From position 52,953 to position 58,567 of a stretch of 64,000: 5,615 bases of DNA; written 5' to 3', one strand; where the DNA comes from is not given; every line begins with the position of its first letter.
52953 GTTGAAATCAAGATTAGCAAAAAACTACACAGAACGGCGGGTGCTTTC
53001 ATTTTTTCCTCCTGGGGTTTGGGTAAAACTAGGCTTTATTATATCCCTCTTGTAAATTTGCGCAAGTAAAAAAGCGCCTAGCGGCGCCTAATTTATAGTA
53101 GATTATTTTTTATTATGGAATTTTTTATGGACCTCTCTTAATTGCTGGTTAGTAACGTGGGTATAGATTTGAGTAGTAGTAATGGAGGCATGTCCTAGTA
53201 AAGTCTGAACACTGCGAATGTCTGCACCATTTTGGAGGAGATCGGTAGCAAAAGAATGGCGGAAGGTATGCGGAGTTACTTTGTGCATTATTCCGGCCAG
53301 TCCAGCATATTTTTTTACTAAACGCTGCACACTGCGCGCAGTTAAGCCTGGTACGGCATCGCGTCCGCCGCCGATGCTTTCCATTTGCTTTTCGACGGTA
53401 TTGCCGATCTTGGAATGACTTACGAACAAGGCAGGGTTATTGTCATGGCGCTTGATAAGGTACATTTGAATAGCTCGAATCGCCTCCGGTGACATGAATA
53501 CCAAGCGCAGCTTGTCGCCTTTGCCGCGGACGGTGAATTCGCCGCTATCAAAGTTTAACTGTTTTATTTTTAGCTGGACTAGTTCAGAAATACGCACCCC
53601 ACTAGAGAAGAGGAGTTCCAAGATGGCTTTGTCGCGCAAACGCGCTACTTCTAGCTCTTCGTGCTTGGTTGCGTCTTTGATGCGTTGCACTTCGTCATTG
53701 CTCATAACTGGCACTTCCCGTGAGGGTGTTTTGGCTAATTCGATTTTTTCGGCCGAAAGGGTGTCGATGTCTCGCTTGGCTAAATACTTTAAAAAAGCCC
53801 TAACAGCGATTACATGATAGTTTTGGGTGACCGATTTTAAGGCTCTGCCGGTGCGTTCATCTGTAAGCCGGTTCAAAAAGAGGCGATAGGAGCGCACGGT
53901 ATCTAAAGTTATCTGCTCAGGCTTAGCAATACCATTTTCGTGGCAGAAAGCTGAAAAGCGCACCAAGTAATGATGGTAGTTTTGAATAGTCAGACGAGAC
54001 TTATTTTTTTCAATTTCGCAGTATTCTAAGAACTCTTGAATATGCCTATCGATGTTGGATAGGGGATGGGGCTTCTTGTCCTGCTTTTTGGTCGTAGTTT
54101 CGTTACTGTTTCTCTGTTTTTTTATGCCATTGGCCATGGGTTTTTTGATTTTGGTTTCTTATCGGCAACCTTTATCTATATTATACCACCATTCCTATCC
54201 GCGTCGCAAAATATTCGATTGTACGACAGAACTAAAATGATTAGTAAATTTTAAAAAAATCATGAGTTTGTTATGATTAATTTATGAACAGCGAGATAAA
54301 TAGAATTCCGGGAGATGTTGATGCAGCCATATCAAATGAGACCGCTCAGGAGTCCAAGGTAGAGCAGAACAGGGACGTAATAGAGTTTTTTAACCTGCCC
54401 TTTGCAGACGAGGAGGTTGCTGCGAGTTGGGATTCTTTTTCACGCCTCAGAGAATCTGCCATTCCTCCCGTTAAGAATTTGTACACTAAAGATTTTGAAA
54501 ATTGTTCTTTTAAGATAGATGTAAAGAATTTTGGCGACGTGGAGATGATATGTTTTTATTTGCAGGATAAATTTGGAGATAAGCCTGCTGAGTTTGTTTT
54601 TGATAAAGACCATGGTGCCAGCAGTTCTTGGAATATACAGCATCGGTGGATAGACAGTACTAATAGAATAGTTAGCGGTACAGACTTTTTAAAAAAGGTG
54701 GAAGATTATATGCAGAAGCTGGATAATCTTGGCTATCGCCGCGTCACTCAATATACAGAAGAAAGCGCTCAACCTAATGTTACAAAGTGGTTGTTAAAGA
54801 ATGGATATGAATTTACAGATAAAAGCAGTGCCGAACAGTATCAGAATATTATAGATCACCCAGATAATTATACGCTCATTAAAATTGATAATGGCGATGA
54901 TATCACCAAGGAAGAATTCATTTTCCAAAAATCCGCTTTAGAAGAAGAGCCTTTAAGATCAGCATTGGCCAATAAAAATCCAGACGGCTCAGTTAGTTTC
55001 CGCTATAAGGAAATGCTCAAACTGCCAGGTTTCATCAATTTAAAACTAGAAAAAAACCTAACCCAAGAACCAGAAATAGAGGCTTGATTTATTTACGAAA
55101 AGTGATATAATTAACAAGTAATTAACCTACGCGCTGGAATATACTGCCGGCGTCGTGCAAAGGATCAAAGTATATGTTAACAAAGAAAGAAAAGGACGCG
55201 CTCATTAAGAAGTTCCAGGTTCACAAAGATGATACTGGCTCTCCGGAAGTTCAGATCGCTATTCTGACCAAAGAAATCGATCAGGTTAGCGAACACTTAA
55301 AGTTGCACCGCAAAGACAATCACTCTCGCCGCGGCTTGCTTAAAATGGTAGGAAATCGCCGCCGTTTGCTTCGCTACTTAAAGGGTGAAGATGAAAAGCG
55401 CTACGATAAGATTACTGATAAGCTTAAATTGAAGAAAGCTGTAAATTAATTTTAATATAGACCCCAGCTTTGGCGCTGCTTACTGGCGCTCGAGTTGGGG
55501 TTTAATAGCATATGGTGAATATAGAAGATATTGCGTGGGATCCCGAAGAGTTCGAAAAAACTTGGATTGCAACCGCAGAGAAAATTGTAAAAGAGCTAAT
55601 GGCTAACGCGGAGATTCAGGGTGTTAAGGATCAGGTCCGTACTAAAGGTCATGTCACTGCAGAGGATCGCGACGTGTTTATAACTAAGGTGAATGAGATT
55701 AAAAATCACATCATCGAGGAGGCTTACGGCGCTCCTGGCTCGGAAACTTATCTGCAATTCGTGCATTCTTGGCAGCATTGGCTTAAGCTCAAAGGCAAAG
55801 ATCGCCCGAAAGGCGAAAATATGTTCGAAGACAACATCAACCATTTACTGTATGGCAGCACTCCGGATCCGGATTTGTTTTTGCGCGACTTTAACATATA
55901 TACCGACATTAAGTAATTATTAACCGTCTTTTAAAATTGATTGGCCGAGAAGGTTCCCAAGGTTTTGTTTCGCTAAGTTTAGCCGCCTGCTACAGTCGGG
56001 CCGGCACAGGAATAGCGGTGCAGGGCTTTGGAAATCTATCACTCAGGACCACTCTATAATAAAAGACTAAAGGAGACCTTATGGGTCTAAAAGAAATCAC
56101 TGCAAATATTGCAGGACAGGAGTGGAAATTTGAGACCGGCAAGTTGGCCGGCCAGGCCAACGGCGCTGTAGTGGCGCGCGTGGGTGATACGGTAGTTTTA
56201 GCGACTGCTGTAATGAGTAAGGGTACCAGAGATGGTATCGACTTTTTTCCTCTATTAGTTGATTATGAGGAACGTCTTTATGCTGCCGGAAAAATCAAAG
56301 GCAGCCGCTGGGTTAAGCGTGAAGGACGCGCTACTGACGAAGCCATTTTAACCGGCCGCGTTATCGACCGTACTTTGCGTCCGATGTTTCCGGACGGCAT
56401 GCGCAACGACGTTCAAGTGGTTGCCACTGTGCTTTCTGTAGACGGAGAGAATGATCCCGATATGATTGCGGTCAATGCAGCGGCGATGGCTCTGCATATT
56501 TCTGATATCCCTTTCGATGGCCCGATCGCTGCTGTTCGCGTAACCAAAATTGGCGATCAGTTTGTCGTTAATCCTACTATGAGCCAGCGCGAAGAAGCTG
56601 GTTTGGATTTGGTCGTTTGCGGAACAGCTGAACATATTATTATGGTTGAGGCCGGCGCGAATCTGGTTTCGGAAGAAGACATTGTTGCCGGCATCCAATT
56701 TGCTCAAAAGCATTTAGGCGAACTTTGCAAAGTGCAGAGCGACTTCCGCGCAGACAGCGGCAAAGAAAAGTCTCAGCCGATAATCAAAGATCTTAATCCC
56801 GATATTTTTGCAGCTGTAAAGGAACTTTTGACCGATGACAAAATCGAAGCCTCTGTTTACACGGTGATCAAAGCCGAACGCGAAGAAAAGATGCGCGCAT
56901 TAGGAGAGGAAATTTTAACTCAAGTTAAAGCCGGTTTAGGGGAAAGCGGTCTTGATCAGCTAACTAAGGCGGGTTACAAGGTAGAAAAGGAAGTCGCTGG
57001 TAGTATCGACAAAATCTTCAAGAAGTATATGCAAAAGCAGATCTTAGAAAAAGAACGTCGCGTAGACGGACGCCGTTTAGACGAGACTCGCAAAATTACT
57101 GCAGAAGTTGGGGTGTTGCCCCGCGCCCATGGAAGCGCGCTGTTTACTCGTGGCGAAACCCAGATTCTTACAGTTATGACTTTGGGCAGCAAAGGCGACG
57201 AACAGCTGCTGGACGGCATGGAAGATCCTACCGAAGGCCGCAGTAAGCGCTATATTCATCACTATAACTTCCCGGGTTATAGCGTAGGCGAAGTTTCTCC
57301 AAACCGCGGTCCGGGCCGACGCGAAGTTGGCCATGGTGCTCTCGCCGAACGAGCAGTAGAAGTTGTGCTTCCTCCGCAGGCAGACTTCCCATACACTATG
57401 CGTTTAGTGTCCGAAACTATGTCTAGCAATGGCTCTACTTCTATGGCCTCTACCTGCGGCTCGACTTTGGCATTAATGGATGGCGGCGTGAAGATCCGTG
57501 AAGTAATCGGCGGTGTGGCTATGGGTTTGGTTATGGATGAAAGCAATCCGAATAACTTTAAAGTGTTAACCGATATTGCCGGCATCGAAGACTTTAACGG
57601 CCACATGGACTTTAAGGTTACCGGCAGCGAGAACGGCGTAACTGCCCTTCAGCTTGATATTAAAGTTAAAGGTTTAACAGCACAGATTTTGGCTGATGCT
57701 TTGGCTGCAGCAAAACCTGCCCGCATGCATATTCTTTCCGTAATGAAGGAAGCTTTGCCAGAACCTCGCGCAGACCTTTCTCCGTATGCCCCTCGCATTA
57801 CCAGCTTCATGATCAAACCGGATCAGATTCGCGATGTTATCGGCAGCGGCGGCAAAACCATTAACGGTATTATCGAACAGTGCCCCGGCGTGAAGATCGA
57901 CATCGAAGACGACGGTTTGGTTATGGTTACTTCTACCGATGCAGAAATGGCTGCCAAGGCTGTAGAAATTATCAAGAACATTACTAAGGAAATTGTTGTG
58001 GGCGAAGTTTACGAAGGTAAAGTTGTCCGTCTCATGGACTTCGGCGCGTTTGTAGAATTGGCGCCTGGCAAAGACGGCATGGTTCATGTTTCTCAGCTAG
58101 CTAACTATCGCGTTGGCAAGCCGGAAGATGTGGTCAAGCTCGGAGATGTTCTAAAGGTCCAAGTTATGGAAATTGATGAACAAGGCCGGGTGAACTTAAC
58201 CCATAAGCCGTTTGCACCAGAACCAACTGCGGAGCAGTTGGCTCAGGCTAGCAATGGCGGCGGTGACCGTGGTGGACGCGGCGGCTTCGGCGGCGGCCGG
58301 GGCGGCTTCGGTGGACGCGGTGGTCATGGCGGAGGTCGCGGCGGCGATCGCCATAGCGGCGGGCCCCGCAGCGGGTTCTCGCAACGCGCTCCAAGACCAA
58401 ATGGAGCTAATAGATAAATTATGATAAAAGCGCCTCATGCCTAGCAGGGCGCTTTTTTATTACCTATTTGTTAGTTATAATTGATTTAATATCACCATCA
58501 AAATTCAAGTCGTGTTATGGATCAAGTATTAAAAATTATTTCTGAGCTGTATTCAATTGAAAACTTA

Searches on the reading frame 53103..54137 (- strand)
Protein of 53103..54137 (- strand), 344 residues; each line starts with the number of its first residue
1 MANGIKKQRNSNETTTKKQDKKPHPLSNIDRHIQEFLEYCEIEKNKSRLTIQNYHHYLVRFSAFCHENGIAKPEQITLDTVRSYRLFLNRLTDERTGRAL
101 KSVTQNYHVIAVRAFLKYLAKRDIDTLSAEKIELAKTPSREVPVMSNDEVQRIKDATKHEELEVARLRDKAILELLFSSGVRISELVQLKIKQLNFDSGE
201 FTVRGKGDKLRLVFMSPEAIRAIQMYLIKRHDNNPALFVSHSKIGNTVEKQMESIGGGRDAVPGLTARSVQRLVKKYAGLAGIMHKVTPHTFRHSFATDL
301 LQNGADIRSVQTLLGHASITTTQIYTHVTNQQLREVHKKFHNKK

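Call 59: search_protein_families(library=ncbifam, proteins=[window:53103-54137:-], max_evalue=1e-20)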
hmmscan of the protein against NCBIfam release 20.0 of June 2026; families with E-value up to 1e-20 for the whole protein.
window:53103-54137:- (344 aa): 8 families
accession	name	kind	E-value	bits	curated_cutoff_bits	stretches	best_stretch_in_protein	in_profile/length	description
TIGR02224.1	recomb_XerC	equivalog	6.2e-70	235.9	335.15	1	34-343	1-292/295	tyrosine recombinase XerC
TIGR02225.1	recomb_XerD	equivalog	5.1e-69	232.8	329.6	1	34-343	1-289/290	site-specific tyrosine recombinase XerD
NF001399.0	PRK00283.1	subfamily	7e-68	229.1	279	1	30-343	6-298/300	tyrosine recombinase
NF040815.2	recomb_XerA_Arch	equivalog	6.2e-65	219.4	220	1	35-336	2-262/263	site-specific tyrosine recombinase/integron integrase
NF002331.0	PRK01287.1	subfamily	1.5e-51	175.5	371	1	23-341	20-325/365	site-specific tyrosine recombinase XerC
TIGR02249.1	integrase_gron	subfamily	5.4e-42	144.2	265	1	266-336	238-308/315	integron integrase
NF003462.0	PRK05084.1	equivalog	1.5e-33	116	267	1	157-341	185-357/360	tyrosine recombinase XerS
NF011946.0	PRK15417.1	equivalog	3.4e-29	102.1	435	0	268-331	255-318/337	integron integrase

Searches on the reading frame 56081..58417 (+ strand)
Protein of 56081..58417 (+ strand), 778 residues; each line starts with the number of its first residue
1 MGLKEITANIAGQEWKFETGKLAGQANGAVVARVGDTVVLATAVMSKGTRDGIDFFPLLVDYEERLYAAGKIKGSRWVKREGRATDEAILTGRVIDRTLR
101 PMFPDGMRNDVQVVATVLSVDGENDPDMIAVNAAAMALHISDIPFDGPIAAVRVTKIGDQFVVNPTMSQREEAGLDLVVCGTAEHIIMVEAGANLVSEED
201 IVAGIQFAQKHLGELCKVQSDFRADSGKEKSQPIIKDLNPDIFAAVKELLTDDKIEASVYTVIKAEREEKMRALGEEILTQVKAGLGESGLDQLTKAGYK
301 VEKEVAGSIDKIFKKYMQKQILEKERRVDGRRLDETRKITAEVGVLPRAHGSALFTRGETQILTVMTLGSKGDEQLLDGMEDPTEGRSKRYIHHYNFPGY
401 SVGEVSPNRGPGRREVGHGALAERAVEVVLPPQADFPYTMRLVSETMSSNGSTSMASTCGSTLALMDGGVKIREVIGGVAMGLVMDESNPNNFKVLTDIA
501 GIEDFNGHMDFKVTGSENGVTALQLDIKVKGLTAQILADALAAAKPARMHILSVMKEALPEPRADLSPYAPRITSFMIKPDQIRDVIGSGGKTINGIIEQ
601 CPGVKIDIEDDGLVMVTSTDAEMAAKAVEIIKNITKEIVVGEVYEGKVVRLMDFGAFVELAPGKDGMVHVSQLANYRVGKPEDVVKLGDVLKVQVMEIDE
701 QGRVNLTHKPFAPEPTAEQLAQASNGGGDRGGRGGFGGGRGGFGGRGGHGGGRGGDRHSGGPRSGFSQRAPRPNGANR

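Call 59: search_protein_families(library=ncbifam, proteins=[window:56081-58417:+], max_evalue=1e-20)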
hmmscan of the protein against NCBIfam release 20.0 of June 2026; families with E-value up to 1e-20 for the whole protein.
window:56081-58417:+ (778 aa): 7 families
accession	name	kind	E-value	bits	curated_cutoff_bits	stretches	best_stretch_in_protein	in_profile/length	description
NF008805.1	PRK11824.1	equivalog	1.3e-276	919.4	471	1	7-709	3-681/683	polyribonucleotide nucleotidyltransferase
TIGR03591.1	polynuc_phos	equivalog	2.5e-273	908.7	525.05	1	10-709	2-687/689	polyribonucleotide nucleotidyltransferase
TIGR02696.1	pppGpp_PNP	exception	2.8e-196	654.1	1106.75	1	15-706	19-718/720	guanosine pentaphosphate synthetase I/polyribonucleotide nucleotidyltransferase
TIGR02065.1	ECX1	equivalog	5.6e-27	94.6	318.7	1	320-559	2-226/230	exosome complex exonuclease Rrp41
NF005208.0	PRK06676.1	equivalog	6.6e-24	84.6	368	1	632-720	270-359/391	30S ribosomal protein S1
NF000907.0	PRK00087.1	equivalog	6.5e-22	77.5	624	1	632-719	555-643/671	bifunctional 4-hydroxy-3-methylbut-2-enyl diphosphate reductase/30S ribosomal protein S1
NF010379.0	PRK13806.1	equivalog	3.3e-21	75.5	648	1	607-703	169-265/491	30S ribosomal protein S1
